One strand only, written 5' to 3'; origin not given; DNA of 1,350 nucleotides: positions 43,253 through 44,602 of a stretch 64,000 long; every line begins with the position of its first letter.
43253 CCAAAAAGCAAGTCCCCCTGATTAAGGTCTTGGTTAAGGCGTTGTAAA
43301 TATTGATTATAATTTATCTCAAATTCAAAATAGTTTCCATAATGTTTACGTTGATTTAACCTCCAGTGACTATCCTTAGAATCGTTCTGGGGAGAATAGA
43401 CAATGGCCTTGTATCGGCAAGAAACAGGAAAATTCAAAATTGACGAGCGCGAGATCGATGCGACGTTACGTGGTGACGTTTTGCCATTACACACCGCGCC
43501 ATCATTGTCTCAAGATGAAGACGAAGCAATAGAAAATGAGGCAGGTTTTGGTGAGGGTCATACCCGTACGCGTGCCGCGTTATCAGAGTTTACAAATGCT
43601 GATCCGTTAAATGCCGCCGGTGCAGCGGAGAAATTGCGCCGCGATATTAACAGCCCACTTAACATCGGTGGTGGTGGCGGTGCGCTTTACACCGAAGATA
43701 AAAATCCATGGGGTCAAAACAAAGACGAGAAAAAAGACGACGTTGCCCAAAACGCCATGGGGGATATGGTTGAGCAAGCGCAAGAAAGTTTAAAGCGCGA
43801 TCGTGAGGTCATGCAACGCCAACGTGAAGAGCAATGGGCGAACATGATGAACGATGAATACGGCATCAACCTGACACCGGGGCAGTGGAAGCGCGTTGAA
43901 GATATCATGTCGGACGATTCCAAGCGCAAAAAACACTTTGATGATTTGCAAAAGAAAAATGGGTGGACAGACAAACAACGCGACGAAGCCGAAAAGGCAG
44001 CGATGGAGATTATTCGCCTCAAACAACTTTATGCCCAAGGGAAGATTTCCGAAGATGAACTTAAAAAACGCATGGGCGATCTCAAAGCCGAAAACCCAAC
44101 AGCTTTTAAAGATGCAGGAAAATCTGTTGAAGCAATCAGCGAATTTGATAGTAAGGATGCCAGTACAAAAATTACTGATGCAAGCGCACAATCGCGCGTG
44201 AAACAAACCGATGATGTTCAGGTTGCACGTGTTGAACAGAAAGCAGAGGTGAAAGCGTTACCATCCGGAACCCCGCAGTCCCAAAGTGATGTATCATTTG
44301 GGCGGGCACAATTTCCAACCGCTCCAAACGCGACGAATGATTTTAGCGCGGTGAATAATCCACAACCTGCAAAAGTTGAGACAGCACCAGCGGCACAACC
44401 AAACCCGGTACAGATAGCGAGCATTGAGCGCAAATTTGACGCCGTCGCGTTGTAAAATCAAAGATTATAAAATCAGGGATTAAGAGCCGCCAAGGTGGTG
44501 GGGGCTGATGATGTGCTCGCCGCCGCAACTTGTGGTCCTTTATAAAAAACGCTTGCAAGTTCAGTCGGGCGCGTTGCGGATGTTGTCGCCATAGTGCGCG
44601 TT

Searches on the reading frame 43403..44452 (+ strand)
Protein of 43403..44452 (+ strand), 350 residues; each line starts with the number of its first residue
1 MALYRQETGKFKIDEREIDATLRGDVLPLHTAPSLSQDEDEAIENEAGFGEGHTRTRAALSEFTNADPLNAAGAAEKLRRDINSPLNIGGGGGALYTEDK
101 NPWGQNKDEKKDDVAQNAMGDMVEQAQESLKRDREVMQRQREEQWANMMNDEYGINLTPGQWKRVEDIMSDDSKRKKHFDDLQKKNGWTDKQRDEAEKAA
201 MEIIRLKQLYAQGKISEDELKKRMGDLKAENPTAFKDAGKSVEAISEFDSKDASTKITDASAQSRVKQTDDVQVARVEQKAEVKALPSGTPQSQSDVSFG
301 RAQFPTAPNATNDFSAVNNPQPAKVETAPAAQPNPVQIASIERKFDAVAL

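Call 3: search_protein_families(library=pfam, proteins=[window:43403-44452:+], max_evalue=0.1)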
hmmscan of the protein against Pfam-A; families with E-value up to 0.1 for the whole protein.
window:43403-44452:+ (350 aa): 2 families
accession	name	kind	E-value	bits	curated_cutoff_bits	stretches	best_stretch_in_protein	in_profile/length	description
PF09851.14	SHOCT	-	0.0055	16.9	27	1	203-220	3-20/28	Short C-terminal domain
PF08336.16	P4Ha_N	-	0.073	13.3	25.3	0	121-211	31-122/135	Prolyl 4-Hydroxylase alpha-subunit, N-terminal region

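Call 5: search_protein_families(library=padloc, proteins=[window:43403-44452:+], max_evalue=0.1)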
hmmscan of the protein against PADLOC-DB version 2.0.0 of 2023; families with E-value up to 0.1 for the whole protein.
window:43403-44452:+ (350 aa): 0 families

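Call 6: search_protein_families(library=ncbifam, proteins=[window:43403-44452:+], max_evalue=0.1)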
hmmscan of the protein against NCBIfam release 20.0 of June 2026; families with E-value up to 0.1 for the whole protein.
window:43403-44452:+ (350 aa): 0 families

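Call 7: search_protein_families(library=phrogs, proteins=[window:43403-44452:+], max_evalue=0.1)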
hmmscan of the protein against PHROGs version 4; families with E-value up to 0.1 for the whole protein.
window:43403-44452:+ (350 aa): 0 families
